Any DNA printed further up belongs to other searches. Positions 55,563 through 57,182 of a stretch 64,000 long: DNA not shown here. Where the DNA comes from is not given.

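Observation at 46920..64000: A single-strand array of 16 genes joins an aryl-pyruvate oxidoreductase, a LeuA/LeuCD/LeuB-type 2-oxoacid elongation module, a beta-oxidation trio, a Mo enzyme like 4-hydroxybenzoyl-CoA reductase and a PaaX regulator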

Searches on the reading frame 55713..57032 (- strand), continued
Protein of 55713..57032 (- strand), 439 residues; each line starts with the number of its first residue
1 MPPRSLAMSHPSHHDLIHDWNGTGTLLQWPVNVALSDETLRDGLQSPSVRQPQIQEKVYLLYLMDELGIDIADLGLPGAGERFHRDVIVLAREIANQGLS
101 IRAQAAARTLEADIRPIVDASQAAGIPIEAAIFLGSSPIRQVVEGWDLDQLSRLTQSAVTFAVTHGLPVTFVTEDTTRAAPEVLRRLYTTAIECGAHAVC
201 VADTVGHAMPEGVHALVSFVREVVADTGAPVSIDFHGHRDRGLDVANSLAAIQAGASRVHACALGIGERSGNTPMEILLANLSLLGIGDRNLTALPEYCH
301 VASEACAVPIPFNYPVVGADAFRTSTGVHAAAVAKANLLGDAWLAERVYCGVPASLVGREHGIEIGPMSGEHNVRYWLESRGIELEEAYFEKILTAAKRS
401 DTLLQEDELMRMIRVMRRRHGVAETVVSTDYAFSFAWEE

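Call 23: search_solved_structures(query=window:55713-57032:-, max_evalue=1e-25, show_alignments=3)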
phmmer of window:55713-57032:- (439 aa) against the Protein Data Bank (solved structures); distinct sequences matched with E-value up to 1e-25: 7.
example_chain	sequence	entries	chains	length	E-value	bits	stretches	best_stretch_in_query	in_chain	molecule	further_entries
6ktq_A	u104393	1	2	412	6.7e-35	123.8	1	15-401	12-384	Homocitrate synthase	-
3rmj_A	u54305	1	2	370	1.4e-31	112.9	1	32-387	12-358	2-isopropylmalate synthase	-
2ztj_A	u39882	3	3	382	5.1e-31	111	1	35-394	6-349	Homocitrate synthase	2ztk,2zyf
3a9i_A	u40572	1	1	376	5.9e-31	110.8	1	35-388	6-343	Homocitrate synthase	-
3ivs_A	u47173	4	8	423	6.5e-30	107.4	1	32-334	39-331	Homocitrate synthase, mitochondrial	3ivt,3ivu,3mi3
3eeg_A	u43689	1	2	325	2.1e-28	102.4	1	34-332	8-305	2-isopropylmalate synthase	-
6e1j_A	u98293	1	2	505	6.7e-27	97.4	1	33-395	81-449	2-isopropylmalate synthase, A genome specific 1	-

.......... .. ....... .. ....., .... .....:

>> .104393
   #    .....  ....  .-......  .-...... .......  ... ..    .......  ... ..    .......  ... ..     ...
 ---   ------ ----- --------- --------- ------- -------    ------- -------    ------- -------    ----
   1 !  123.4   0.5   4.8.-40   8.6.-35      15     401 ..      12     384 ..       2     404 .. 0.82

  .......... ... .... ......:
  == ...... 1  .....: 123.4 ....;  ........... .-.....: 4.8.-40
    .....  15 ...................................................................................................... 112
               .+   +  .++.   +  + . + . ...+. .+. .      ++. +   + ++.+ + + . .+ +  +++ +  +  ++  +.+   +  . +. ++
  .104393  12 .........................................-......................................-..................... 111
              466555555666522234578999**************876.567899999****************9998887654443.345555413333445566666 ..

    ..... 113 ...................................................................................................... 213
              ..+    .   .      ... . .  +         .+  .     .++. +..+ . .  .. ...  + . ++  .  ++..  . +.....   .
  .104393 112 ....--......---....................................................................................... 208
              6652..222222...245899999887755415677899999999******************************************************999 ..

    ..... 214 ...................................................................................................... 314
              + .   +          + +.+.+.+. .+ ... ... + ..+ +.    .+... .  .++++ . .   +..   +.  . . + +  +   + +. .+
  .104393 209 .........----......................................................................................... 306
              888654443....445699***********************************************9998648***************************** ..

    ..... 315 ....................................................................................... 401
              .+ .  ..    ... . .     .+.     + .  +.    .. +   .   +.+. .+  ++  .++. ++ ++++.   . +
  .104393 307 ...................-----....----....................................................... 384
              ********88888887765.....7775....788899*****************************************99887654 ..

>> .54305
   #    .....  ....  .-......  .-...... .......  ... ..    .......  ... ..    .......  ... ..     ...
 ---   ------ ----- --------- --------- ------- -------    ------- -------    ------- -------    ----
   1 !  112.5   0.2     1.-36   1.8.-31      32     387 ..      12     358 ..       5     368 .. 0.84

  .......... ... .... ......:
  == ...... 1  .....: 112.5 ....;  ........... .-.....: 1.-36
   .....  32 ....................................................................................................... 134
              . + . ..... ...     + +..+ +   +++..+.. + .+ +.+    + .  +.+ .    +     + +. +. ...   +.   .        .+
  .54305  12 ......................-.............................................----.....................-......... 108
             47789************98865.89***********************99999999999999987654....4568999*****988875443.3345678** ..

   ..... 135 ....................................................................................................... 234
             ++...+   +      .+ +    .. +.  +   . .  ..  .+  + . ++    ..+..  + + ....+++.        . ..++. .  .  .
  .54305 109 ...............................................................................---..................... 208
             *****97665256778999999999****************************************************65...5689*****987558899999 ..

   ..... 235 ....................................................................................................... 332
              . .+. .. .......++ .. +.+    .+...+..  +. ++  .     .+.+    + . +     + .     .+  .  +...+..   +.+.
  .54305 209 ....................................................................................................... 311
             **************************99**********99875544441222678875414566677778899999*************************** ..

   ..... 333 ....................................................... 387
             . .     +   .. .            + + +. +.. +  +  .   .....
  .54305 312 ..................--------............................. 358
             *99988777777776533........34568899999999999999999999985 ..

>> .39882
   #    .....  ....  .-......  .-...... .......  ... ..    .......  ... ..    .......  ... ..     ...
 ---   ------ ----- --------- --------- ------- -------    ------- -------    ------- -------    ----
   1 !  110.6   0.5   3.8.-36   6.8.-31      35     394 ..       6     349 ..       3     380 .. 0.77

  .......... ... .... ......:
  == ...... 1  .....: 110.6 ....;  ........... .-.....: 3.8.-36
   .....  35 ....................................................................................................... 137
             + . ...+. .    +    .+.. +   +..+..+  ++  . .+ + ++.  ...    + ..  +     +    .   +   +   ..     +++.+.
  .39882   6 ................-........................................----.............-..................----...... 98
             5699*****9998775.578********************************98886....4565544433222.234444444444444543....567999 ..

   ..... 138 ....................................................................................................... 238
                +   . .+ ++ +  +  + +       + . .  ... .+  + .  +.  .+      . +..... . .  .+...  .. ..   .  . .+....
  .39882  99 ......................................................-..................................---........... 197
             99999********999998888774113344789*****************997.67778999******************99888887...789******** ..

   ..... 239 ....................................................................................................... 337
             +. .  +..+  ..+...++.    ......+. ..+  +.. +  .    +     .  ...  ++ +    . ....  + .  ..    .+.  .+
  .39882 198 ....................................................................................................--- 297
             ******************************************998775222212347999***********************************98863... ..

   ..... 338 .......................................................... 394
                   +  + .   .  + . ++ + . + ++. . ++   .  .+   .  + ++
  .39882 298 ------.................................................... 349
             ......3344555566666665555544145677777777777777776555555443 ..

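Call 25: find_encoding_contigs(protein=P0001, flank=10000, max_places=1)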
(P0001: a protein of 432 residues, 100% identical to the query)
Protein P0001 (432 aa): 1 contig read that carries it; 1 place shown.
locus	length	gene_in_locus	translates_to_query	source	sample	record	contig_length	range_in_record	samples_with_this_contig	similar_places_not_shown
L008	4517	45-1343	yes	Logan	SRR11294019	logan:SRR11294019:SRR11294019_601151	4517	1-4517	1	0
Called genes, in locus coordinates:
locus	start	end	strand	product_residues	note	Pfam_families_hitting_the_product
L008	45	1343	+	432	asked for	PF00682:HMGL-like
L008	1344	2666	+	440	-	PF00330:Aconitase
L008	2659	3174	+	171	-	PF00694:Aconitase_C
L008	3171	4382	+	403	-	PF02771:Acyl-CoA_dh_N, PF02770:Acyl-CoA_dh_M, PF00441:Acyl-CoA_dh_1, PF22924:ACOX_C_alpha1 (faint), PF08028:Acyl-CoA_dh_2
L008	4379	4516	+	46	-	?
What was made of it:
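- Tried and rejected: Only a 4.5-kb Logan contig carries the identical synthase (call 25).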

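Call 26: find_encoding_contigs(protein=P0002, flank=10000, max_places=1)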
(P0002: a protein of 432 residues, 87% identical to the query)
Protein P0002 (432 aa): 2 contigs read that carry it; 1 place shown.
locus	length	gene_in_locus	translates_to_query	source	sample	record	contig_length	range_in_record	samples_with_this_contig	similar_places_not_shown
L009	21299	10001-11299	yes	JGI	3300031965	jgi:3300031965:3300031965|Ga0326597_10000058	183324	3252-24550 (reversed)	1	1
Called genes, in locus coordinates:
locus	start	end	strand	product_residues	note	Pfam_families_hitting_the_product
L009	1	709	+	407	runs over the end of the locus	PF06050:HGD-D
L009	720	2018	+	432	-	PF06050:HGD-D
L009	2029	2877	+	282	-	PF01869:BcrAD_BadFG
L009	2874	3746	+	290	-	PF01869:BcrAD_BadFG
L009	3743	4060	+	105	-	-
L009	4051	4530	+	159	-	PF01575:MaoC_dehydratas, PF13452:FAS1_DH_region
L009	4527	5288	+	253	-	PF00106:adh_short, PF08659:KR, PF13561:adh_short_C2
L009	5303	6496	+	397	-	PF00108:Thiolase_N, PF02803:Thiolase_C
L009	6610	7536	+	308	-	PF07848:PaaX, PF20803:PaaX_M, PF08223:PaaX_C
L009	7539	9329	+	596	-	PF01855:POR_N, PF02775:TPP_enzyme_C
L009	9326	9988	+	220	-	PF01558:POR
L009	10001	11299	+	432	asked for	PF00682:HMGL-like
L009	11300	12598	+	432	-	PF00330:Aconitase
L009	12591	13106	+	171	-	PF00694:Aconitase_C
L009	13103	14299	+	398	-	PF02771:Acyl-CoA_dh_N, PF02770:Acyl-CoA_dh_M, PF00441:Acyl-CoA_dh_1, PF08028:Acyl-CoA_dh_2, PF22924:ACOX_C_alpha1 (faint)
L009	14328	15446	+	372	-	PF00180:Iso_dh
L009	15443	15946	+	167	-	PF00111:Fer2, PF13085:Fer2_3 (weak), PF01799:Fer2_2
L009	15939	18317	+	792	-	PF01315:Ald_Xan_dh_C, PF02738:MoCoBD_1, PF20256:MoCoBD_2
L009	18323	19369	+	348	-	PF00941:FAD_binding_5, PF03450:CO_deh_flav_C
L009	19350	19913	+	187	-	PF01814:Hemerythrin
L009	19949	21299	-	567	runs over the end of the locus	-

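Call 33: find_related_loci(query=A1, collection=genome_contigs, flank=10000)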
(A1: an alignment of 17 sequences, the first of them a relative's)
Query A1 (432 aa) in genome_contigs; peptide patterns used: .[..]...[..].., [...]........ (x = any residue, [..] = any of these).
600 stretches matched a pattern (row limit reached: there are more); 561 encode a relative of the query (tblastn E <= 1e-3); the best 80 are kept; 80 distinct loci.
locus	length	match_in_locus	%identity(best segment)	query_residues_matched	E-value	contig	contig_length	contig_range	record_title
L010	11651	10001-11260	69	8-426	0e+0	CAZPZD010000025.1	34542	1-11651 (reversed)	MAG TPA_asm: uncultured Anaerolineaceae bacterium isolate SRP119689_co1_218 genome assembly, contig: NODE_1530_length_34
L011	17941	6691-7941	66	9-425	0e+0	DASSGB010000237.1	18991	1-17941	MAG TPA_asm: Anaerolineales bacterium isolate SMAG_U1021 k141_1358686, whole genome shotgun sequence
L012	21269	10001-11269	64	7-429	0e+0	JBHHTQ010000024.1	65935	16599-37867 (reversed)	MAG: Anaerolineae bacterium isolate S.9.sp3_bin.44 NODE_40_length_65935_cov_10.431193, whole genome shotgun sequence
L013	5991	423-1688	66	8-428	0e+0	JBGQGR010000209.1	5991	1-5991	MAG: Anaerolineae bacterium isolate OBJ2_061818_090_22 k141_116381_length_5991_cov_9.0000, whole genome shotgun sequence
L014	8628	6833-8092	69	8-428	0e+0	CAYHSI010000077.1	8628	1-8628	MAG TPA_asm: uncultured Anaerolineaceae bacterium isolate ERP119705_co14_525 genome assembly, contig: NODE_12472_length_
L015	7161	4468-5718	66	1-417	3e-178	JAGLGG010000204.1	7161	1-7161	MAG: Anaerolineales bacterium isolate RS_10_26 ROV157_10.bin.26.fa_204, whole genome shotgun sequence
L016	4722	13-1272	64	1-419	0e+0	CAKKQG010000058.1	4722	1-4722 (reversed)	Anaerolineales bacterium isolate Hainich-H52-bin129-1 genome assembly, contig: H52-bin129_1_Hain_H52_02um_R3_16803_lengt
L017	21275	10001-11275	63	2-425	5e-175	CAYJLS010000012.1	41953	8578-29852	MAG TPA_asm: uncultured Anaerolineaceae bacterium isolate ERP124720_co1_70 genome assembly, contig: NODE_1277_length_419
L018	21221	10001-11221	63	7-413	8e-174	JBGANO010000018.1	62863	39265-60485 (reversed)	MAG: Anaerolineales bacterium isolate MAG_MBR_AS.75 MBRAS-75_NODE_18_length_62863_cov_30.693132, whole genome shotgun se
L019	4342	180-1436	62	5-423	5e-177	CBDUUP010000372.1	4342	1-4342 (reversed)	MAG TPA_asm: uncultured Anaerolineales bacterium isolate SRR22302368_binner13_Refined_76 genome assembly, contig: ERZ257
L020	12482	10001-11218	63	7-412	4e-170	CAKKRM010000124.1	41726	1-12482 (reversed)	Anaerolineales bacterium isolate Hainich-H51-bin274-1-1 genome assembly, contig: H51-bin274_1_1_Hain_H51_02um_R2_244_len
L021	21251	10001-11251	64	7-423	2e-167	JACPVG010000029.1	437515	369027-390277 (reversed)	MAG: Chloroflexi bacterium isolate NC_groundwater_778_Ag_S2p5_63_23 JBCH_GD18_4_SO25_S179_scaffold_636550, whole genome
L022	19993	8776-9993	63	7-412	2e-166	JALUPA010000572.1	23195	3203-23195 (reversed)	MAG: Ardenticatenaceae bacterium isolate S146_maxbin2_scaf2bin.202 S146_NODE_532_length_23195_cov_3.976851, whole genome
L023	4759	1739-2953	63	8-412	2e-170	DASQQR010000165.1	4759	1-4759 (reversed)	MAG TPA_asm: Anaerolineales bacterium isolate SMAG_U10862 k141_253057, whole genome shotgun sequence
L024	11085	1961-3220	64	1-419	4e-176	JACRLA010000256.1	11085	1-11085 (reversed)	MAG: Chloroflexi bacterium isolate NC_groundwater_1869_Pr3_B-0.1um_52_15 SR2-18-B1_coassembly_218153, whole genome shotg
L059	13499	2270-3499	58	1-406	8e-147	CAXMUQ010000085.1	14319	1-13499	MAG: uncultured Acidimicrobiia bacterium isolate 10C-St8-MC-01_bin.9.orig genome assembly, contig: k141_3723585, whole g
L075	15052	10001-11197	59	5-402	4e-145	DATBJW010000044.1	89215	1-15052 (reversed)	MAG TPA_asm: Gemmatimonadota bacterium isolate SMAG_U3930 k141_2727948, whole genome shotgun sequence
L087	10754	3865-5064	56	9-406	1e-143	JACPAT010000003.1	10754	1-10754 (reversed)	MAG: Candidatus Methylomirabilota bacterium isolate NC_groundwater_238_Ag_S-0.2um_67_12 S5_GD2017_2_S2_scaffold_5126, wh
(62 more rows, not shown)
